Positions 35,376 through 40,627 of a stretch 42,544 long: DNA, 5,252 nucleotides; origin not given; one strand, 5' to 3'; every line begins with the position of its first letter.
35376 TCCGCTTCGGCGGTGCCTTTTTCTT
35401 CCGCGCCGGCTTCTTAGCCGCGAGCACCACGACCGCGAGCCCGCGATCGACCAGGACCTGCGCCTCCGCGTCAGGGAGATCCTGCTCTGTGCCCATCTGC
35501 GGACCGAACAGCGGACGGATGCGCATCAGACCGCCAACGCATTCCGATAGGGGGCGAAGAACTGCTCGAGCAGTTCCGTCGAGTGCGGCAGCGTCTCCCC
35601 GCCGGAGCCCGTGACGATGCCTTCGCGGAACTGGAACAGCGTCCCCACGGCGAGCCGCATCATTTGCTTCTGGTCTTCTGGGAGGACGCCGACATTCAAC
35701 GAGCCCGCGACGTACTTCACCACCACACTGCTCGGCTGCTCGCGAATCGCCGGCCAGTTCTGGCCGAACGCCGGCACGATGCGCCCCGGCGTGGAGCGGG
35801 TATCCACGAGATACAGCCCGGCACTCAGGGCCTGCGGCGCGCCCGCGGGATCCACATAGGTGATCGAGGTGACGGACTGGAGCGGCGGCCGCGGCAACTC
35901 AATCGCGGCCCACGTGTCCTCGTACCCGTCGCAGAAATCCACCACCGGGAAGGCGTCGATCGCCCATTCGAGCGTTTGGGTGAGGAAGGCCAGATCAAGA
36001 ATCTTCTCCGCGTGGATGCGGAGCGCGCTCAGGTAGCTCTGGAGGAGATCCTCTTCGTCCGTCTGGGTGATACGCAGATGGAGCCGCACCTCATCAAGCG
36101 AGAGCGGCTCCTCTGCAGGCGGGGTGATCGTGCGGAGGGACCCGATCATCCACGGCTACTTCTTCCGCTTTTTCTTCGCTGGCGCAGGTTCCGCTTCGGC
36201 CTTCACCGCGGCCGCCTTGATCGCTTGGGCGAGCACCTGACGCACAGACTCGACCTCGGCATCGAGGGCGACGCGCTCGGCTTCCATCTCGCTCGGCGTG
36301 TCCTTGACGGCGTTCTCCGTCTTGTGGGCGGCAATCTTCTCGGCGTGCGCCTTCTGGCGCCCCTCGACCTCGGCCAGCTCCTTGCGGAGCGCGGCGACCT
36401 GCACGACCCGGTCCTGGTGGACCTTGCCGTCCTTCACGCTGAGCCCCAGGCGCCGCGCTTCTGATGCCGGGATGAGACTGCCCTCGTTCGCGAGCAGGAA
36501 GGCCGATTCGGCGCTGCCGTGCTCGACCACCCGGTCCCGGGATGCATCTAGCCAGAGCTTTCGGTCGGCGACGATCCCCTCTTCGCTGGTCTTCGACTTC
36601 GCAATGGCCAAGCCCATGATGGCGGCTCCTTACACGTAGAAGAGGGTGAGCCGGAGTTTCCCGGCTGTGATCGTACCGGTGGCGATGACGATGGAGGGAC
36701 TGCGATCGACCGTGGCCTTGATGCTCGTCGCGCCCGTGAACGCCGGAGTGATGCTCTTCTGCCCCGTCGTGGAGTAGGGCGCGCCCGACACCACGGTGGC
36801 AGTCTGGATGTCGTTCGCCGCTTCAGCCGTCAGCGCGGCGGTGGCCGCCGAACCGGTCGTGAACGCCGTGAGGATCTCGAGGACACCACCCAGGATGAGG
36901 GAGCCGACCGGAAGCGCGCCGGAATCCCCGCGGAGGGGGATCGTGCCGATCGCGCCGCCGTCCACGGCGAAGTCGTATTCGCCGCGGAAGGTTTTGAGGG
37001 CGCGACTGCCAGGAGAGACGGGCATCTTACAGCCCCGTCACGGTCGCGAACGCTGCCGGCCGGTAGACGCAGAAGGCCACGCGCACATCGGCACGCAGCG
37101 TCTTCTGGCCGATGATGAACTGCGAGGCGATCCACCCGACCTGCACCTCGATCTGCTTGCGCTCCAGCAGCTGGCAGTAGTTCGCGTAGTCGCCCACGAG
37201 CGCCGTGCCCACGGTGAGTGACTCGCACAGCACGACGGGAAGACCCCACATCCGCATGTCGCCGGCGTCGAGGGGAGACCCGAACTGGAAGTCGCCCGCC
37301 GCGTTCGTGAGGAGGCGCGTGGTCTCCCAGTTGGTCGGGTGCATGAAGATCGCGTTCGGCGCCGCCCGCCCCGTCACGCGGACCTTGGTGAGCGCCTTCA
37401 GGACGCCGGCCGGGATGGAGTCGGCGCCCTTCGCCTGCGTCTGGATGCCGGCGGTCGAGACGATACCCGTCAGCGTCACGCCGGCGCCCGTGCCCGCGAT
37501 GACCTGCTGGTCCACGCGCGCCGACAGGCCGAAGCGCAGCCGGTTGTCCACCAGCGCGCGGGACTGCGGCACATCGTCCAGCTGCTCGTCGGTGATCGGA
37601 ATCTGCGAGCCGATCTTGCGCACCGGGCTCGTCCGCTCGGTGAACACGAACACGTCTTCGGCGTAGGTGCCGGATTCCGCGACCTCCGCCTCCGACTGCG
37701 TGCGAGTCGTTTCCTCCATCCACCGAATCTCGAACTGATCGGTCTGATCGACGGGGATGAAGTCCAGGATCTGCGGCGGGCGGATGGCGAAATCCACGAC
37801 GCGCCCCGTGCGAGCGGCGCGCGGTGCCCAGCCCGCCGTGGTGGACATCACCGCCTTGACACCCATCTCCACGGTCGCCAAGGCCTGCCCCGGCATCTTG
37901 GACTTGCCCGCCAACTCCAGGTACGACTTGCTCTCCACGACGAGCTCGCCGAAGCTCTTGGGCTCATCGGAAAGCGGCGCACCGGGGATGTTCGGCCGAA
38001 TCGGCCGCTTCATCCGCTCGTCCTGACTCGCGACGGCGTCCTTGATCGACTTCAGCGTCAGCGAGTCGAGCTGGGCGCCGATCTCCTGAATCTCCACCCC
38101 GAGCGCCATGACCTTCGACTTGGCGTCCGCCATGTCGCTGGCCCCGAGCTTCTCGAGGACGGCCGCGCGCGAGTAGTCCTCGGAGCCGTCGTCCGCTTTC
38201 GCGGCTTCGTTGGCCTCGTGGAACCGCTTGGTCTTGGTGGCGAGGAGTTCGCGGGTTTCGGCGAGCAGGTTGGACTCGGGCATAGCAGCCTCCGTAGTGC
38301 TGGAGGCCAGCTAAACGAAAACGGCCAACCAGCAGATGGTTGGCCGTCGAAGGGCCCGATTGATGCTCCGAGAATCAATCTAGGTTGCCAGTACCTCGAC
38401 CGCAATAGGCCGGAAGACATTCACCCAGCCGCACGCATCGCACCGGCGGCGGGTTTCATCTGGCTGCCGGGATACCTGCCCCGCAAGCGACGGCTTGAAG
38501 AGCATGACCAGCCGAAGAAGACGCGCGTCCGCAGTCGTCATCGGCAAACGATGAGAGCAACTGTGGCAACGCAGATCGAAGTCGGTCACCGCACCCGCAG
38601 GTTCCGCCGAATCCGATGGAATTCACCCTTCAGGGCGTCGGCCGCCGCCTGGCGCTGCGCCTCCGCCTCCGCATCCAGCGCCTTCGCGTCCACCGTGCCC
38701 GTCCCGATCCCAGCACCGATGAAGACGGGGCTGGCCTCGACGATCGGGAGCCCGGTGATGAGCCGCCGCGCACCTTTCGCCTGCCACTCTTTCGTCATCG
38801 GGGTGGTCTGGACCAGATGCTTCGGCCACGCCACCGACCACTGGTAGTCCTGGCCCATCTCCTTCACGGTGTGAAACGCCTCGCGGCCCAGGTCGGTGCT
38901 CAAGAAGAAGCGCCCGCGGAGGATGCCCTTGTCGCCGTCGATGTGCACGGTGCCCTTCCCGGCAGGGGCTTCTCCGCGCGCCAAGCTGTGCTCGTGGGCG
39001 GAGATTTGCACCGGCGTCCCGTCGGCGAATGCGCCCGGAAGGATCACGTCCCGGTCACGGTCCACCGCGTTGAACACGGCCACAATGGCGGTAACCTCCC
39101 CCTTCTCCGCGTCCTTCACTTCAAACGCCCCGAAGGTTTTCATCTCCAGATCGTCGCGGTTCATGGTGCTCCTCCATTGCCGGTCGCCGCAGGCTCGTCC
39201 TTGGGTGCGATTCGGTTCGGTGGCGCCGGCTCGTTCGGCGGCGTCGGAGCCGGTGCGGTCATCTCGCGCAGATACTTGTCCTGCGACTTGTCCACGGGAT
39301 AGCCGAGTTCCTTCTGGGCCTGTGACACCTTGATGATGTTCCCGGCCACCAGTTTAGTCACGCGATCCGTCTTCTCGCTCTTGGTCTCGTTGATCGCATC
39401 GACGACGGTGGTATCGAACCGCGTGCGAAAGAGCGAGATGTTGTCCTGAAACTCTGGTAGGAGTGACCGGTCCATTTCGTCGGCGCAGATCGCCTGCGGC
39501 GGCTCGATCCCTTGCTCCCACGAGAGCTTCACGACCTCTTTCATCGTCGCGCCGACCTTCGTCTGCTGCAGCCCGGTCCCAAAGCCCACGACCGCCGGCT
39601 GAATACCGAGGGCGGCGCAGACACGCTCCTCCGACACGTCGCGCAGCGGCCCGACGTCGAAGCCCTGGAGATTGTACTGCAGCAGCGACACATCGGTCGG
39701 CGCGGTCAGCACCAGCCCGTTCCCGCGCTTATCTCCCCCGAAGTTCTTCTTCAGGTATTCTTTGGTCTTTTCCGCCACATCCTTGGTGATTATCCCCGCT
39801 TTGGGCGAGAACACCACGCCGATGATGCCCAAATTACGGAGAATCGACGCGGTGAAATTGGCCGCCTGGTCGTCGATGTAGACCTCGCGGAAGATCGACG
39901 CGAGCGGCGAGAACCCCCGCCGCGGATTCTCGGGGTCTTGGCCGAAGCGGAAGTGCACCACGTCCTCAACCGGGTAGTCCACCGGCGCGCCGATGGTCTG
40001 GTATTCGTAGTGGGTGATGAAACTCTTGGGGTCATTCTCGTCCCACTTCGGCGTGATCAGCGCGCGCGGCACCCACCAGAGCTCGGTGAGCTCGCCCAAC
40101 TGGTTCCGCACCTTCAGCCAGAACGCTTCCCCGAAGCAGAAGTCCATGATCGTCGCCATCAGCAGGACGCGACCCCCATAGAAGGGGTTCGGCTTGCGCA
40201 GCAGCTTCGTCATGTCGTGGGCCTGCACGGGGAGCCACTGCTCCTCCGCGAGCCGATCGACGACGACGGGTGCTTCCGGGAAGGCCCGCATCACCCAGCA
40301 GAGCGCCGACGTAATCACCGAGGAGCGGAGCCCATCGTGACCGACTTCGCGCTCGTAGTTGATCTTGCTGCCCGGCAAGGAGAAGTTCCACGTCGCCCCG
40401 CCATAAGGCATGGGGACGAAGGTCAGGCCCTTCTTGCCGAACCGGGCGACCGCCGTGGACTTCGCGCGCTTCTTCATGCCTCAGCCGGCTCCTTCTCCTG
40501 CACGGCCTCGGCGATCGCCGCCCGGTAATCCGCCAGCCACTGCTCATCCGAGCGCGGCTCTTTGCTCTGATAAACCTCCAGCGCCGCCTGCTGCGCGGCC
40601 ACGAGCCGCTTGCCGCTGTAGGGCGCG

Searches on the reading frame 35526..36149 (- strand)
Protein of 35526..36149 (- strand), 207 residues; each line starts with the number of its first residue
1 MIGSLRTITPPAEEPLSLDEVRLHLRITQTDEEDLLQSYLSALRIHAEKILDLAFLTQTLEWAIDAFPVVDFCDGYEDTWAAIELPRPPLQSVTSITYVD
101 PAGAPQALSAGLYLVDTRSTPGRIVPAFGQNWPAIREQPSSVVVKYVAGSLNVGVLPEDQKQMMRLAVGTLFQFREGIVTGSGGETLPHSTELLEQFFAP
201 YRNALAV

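Call 8: search_protein_families(library=phrogs, proteins=[window:35526-36149:-], max_evalue=0.001)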
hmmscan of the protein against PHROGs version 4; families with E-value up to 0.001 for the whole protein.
window:35526-36149:- (207 aa): 2 families
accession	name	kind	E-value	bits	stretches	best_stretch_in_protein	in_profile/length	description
phrog_442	-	connector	3.4e-19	70.2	1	5-197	77-260/270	head-tail adaptor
phrog_40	-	connector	4.9e-09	36.9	1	6-55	32-81/201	head-tail adaptor Ad1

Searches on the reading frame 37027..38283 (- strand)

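Call 8: search_protein_families(library=phrogs, proteins=[window:37027-38283:-], max_evalue=0.001)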
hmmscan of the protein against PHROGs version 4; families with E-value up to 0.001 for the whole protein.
window:37027-38283:- (418 aa): 1 family
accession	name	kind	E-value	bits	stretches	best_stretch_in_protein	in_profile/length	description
phrog_10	-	head and packaging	1e-34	121.6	1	7-416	265-634/752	major head protein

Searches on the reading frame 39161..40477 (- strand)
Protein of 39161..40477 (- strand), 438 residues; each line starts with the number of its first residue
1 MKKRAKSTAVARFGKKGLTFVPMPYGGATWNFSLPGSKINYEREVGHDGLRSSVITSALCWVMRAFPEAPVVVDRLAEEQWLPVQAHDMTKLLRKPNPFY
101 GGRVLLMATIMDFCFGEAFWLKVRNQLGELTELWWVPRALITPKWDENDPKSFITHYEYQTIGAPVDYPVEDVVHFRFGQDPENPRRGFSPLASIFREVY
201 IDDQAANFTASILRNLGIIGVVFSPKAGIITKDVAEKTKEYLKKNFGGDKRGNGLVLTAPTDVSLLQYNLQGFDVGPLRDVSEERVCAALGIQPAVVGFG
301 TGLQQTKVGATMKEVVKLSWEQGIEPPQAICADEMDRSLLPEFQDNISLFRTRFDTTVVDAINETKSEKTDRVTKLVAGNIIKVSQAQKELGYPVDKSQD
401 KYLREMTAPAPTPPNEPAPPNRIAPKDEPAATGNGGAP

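Call 8: search_protein_families(library=phrogs, proteins=[window:39161-40477:-], max_evalue=0.001)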
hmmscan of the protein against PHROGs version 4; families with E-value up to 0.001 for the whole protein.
window:39161-40477:- (438 aa): 2 families
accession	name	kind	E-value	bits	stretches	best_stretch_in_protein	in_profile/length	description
phrog_2662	-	head and packaging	2.2e-46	159.8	1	79-418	95-434/717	portal protein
phrog_12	-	head and packaging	4e-34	119.6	1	87-405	125-428/646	portal protein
